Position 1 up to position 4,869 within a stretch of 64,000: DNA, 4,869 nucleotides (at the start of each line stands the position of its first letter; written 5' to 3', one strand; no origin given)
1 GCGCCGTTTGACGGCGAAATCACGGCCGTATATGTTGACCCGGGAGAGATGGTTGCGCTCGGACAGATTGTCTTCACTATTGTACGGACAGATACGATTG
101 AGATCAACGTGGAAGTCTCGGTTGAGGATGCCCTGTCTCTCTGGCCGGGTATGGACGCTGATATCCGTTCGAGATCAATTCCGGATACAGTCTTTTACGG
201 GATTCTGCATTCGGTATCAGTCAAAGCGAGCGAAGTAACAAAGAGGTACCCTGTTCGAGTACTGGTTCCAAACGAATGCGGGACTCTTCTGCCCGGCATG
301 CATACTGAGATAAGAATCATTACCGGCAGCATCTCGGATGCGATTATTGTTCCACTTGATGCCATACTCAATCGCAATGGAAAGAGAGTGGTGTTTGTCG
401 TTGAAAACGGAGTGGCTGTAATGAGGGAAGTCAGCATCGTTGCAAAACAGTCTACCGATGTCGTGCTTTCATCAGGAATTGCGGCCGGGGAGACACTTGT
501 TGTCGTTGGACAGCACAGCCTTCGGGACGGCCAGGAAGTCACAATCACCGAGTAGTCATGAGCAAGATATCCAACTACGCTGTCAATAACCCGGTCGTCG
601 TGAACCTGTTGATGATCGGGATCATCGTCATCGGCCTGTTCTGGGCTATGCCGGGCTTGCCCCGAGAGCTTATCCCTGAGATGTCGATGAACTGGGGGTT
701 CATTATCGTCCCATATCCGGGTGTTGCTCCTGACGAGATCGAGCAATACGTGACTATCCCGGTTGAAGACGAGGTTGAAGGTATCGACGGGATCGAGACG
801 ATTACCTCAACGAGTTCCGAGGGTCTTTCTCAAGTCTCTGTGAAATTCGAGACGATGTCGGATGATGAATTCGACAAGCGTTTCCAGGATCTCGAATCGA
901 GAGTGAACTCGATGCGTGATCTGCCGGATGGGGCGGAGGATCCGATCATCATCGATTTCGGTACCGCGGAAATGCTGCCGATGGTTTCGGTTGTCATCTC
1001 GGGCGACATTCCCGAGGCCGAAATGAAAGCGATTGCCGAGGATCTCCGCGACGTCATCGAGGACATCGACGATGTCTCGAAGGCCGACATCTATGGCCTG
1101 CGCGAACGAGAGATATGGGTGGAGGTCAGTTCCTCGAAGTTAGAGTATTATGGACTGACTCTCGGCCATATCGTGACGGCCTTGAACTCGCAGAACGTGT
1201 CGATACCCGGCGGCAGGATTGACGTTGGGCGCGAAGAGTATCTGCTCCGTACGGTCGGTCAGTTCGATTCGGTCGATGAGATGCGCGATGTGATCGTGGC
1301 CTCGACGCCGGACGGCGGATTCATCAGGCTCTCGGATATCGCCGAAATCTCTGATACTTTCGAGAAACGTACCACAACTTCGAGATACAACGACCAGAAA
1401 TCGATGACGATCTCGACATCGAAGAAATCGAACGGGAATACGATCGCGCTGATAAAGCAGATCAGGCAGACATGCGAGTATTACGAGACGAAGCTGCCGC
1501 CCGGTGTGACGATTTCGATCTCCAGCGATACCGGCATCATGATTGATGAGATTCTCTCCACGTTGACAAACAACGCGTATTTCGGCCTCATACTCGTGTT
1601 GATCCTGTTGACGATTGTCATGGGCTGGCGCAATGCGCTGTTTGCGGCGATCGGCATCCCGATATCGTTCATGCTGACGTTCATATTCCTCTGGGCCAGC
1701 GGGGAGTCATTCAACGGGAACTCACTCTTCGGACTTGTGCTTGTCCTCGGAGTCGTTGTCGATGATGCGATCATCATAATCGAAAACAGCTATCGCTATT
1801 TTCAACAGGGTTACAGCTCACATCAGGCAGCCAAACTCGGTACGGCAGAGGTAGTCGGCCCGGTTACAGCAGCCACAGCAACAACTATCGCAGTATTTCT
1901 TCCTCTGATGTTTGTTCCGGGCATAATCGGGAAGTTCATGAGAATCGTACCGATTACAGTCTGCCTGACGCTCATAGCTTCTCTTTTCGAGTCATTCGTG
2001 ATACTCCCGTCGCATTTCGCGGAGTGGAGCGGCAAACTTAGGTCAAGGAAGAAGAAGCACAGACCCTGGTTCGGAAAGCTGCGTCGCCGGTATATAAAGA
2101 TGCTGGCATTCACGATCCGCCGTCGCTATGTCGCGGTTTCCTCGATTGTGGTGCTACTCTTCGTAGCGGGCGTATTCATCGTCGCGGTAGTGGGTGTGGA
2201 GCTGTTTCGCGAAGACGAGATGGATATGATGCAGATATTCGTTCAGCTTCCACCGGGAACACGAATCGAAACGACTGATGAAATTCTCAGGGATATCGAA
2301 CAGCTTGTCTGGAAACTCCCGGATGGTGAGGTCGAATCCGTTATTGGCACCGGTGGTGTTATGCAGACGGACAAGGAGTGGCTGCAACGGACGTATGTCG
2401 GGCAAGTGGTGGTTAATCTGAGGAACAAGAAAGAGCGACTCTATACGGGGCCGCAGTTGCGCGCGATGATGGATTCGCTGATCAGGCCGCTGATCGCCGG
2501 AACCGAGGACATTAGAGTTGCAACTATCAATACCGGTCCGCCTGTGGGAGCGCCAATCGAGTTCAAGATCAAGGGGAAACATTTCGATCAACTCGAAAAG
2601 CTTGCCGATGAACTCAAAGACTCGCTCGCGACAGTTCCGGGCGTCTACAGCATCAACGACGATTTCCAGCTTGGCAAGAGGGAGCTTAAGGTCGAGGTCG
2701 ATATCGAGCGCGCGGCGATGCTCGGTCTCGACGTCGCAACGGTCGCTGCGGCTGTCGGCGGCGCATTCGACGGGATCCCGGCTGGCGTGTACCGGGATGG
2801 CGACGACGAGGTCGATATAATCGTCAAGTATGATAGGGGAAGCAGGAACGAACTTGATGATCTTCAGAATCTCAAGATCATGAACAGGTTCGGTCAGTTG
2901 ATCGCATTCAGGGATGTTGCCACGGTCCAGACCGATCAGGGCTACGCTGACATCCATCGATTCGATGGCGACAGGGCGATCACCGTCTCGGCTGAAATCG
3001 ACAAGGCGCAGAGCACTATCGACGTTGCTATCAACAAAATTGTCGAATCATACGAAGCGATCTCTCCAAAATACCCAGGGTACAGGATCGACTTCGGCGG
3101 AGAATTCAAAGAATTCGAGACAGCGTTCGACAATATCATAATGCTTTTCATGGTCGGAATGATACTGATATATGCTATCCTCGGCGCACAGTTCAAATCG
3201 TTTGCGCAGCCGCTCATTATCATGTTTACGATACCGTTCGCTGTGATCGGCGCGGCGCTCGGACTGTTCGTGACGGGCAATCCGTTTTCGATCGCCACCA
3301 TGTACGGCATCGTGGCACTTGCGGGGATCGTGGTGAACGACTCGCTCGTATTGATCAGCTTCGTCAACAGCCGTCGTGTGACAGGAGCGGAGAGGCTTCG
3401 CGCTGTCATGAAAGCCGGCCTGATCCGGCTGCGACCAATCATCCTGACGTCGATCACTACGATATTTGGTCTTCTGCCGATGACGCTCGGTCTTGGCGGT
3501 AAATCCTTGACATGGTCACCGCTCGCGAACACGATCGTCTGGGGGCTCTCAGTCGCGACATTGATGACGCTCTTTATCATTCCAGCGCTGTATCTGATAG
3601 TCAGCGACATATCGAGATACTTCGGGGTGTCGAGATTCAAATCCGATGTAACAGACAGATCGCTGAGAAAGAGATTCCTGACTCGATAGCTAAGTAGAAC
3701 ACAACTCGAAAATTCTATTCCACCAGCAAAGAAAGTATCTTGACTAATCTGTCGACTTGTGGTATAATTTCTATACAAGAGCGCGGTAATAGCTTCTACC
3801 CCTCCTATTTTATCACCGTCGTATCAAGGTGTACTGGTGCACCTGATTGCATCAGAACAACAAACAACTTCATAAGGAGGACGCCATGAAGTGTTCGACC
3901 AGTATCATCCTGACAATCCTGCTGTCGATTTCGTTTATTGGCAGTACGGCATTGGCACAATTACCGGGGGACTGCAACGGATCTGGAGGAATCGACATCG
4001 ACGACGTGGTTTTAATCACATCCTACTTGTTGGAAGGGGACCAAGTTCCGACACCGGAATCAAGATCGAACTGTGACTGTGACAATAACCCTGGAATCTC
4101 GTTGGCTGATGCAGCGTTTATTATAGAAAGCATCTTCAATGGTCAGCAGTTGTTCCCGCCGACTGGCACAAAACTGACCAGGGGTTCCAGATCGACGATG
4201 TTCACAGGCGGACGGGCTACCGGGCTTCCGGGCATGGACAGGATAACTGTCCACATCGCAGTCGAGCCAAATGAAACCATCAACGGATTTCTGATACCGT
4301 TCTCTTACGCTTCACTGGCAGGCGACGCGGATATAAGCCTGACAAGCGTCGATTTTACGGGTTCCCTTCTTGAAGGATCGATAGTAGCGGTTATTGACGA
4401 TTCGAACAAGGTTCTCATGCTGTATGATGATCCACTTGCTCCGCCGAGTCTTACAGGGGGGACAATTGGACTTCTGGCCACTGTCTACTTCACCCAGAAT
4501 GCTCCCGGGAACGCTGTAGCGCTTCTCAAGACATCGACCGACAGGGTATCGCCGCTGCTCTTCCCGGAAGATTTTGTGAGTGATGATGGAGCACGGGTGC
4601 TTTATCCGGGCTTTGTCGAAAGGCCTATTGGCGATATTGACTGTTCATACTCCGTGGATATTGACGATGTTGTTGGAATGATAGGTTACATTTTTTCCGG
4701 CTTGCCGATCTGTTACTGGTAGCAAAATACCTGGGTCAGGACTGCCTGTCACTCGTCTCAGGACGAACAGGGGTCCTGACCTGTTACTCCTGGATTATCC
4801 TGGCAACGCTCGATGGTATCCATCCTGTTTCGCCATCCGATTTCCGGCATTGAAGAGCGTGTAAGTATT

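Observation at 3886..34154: Candidate non-cellulosomal cohesin-dockerin surface-assembly system coupled to type IX secretion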

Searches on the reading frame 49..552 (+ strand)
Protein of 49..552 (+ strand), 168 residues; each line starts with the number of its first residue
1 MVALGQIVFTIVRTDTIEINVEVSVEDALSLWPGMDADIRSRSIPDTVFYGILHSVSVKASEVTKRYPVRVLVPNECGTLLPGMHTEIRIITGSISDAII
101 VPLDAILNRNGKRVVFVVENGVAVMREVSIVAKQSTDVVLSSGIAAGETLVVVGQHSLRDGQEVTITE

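Call 23: search_protein_families(library=pfam, proteins=[window:49-552:+], max_evalue=0.001)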
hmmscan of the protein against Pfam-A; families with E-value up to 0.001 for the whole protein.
window:49-552:+ (168 aa): 2 families
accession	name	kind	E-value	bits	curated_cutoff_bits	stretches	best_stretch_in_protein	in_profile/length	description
PF16576.10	HlyD_D23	-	6.5e-09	35.8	30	1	2-84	130-212/214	Barrel-sandwich domain of CusB or HlyD membrane-fusion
PF13437.12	HlyD_3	-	1.9e-05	25.8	22.2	1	2-83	21-106/106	HlyD family secretion protein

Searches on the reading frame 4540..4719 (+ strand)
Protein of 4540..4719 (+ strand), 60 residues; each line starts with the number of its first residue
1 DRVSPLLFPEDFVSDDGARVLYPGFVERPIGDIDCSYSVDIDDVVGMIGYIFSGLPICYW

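Call 68: search_protein_families(library=pfam, proteins=[window:4540-4719:+], max_evalue=1)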
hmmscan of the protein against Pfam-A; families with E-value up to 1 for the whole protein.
window:4540-4719:+ (60 aa): 0 families
